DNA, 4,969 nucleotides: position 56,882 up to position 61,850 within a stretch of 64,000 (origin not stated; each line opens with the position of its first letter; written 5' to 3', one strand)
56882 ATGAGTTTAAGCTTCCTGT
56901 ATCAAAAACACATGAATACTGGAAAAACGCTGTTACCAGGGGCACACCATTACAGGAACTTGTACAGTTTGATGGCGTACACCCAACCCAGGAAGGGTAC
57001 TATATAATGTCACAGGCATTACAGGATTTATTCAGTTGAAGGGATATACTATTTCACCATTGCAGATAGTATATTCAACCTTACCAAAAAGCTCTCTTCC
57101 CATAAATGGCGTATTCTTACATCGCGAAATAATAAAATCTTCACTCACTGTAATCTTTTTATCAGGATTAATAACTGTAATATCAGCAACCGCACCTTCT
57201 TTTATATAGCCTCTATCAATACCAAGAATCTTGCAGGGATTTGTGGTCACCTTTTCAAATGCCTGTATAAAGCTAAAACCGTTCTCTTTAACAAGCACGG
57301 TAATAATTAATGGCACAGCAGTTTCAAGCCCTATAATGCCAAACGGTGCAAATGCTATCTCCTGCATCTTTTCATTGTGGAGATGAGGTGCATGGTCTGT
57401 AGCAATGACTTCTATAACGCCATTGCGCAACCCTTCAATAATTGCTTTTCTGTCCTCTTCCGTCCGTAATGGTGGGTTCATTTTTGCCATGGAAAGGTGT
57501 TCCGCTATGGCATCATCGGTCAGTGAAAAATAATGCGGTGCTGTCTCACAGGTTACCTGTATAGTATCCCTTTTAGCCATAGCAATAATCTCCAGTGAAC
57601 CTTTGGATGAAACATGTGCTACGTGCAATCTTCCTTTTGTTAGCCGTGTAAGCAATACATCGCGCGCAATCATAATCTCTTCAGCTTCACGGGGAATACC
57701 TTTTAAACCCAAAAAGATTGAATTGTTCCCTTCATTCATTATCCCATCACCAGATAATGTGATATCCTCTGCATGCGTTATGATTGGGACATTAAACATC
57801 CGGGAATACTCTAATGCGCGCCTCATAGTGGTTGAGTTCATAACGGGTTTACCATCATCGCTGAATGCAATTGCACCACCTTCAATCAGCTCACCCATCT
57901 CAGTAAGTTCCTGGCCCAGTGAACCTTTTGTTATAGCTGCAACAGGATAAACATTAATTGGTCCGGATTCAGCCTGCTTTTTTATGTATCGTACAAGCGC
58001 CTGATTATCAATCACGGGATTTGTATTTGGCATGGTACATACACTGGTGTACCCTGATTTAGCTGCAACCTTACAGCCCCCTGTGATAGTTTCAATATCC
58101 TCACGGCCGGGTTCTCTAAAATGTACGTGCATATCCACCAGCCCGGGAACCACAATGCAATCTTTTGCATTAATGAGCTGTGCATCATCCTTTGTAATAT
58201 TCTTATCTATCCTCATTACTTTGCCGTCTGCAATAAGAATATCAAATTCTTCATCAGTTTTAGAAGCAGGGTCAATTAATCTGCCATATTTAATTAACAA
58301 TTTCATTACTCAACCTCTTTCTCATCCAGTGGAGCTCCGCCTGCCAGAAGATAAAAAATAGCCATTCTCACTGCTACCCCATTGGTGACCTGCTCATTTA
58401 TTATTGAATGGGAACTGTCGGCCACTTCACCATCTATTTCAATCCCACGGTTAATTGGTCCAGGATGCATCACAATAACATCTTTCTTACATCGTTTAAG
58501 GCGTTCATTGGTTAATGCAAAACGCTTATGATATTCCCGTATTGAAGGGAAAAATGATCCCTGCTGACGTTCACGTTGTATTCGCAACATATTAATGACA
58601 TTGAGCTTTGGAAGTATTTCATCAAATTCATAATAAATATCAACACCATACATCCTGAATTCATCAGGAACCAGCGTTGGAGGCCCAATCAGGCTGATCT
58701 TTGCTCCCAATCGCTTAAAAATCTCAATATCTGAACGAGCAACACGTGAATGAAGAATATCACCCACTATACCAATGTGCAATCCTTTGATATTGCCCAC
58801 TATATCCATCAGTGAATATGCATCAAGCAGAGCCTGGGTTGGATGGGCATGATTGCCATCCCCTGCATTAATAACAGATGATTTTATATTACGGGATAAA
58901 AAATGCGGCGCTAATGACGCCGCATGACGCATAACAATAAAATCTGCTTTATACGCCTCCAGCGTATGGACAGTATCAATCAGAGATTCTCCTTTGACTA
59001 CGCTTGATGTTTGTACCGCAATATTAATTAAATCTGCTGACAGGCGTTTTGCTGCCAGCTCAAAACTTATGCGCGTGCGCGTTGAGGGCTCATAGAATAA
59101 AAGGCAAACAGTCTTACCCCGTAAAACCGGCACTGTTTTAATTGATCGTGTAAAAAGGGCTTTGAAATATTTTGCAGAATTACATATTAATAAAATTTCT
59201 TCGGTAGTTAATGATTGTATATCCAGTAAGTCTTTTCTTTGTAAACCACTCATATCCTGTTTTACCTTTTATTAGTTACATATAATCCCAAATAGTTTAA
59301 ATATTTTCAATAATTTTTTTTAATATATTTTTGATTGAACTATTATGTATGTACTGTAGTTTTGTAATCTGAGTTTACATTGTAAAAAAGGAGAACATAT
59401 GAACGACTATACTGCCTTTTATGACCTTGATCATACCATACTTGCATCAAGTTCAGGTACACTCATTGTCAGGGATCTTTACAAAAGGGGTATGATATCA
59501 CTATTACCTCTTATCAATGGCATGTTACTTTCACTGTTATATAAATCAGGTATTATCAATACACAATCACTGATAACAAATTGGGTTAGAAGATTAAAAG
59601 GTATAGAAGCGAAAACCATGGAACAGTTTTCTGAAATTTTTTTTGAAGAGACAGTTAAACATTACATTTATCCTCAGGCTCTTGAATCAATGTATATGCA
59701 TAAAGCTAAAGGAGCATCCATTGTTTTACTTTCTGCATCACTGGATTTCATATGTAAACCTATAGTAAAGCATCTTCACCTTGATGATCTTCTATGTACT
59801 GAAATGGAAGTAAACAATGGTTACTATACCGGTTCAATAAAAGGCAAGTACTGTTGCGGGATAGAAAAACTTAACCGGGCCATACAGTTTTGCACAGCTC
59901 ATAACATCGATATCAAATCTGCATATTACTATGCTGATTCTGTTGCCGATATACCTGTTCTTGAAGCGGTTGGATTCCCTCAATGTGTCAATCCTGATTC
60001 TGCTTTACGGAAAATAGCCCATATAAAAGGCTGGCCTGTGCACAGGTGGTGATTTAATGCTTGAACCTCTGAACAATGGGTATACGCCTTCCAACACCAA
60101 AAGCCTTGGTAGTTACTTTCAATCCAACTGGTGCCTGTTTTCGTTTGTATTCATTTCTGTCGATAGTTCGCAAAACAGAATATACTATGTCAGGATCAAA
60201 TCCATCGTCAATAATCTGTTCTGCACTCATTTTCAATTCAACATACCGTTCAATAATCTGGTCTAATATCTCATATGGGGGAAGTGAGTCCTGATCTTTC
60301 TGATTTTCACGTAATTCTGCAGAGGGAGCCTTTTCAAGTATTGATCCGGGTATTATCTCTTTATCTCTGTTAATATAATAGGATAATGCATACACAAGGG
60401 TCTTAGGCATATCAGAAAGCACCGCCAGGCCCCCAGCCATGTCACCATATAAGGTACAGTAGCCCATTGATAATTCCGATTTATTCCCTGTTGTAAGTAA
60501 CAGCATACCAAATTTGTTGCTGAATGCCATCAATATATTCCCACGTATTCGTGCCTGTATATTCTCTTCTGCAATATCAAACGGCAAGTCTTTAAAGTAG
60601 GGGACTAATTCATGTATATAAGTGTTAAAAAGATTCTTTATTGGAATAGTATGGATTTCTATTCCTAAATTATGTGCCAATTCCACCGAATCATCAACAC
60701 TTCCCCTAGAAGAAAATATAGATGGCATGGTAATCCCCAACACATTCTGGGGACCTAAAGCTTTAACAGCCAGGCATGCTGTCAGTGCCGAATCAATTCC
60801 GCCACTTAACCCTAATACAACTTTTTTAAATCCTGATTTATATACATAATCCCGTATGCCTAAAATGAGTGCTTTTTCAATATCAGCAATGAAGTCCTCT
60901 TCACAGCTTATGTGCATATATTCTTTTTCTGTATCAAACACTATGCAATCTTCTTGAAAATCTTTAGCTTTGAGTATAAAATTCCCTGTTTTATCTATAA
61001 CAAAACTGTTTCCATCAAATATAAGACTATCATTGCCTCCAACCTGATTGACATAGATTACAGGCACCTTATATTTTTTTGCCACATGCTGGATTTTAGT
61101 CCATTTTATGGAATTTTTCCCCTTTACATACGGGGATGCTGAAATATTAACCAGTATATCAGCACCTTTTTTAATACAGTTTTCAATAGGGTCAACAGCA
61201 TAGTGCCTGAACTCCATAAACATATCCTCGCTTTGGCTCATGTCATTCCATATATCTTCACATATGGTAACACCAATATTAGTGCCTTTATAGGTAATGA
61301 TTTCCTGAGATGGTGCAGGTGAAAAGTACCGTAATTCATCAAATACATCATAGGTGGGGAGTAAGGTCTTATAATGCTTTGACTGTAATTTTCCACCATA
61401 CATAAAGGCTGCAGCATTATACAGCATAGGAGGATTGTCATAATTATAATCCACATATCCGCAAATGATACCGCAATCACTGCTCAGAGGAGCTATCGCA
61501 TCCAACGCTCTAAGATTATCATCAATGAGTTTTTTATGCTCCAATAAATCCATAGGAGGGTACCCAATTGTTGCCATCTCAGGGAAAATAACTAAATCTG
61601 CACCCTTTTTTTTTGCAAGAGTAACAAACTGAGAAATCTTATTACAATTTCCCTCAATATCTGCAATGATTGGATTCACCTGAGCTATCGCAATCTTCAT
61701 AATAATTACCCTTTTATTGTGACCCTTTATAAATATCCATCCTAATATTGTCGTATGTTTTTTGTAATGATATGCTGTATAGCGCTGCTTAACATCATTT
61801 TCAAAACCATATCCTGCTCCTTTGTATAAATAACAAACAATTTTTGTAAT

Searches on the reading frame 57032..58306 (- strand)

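Call 48: search_protein_families(library=pfam, proteins=[window:57032-58306:-], max_evalue=0.0001)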
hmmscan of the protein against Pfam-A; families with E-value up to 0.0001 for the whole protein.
window:57032-58306:- (424 aa): 3 families
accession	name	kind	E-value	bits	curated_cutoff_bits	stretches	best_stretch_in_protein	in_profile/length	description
PF01979.26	Amidohydro_1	-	4.3e-31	108.9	25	1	51-420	1-345/345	Amidohydrolase family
PF07969.17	Amidohydro_3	-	2.2e-14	54.2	29.7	1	327-421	386-472/472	Amidohydrolase family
PF12890.13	DHOase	-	5.3e-09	36.7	21.2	1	51-236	3-141/142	Dihydro-orotase-like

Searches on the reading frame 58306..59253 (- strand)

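Call 48: search_protein_families(library=pfam, proteins=[window:58306-59253:-], max_evalue=0.0001)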
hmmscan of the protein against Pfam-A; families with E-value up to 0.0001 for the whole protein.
window:58306-59253:- (315 aa): 2 families
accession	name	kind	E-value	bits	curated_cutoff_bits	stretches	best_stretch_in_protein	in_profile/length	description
PF02729.26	OTCace_N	-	3.7e-42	144.3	29.9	1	7-148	1-146/148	Aspartate/ornithine carbamoyltransferase, carbamoyl-P binding domain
PF00185.30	OTCace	-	2.8e-25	89.6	29.4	1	156-303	1-157/157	Aspartate/ornithine carbamoyltransferase, Asp/Orn binding domain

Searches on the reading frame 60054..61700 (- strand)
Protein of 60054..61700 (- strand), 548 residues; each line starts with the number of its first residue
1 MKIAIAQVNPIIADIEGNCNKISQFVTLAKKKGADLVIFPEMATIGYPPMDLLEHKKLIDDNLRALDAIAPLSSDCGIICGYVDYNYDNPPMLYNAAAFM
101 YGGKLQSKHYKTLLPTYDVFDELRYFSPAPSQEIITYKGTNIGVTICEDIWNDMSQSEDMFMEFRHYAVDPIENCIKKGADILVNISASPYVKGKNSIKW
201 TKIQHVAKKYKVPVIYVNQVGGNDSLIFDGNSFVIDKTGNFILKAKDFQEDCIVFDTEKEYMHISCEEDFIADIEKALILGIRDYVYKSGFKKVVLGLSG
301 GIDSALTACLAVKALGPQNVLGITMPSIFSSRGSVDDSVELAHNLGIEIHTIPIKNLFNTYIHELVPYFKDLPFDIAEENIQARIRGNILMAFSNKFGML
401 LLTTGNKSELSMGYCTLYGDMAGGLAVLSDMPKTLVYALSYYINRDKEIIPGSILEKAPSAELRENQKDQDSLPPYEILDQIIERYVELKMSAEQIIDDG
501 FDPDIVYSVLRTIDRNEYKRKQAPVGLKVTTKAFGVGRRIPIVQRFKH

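Call 48: search_protein_families(library=pfam, proteins=[window:60054-61700:-], max_evalue=0.0001)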
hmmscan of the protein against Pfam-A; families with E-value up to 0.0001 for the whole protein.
window:60054-61700:- (548 aa): 2 families
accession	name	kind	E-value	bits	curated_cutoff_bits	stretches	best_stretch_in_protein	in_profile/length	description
PF02540.23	NAD_synthase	-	2.9e-76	256.3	21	1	277-523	4-242/242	NAD synthase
PF00795.27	CN_hydrolase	-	1.1e-25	90.9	23.2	2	2-153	1-155/256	Carbon-nitrogen hydrolase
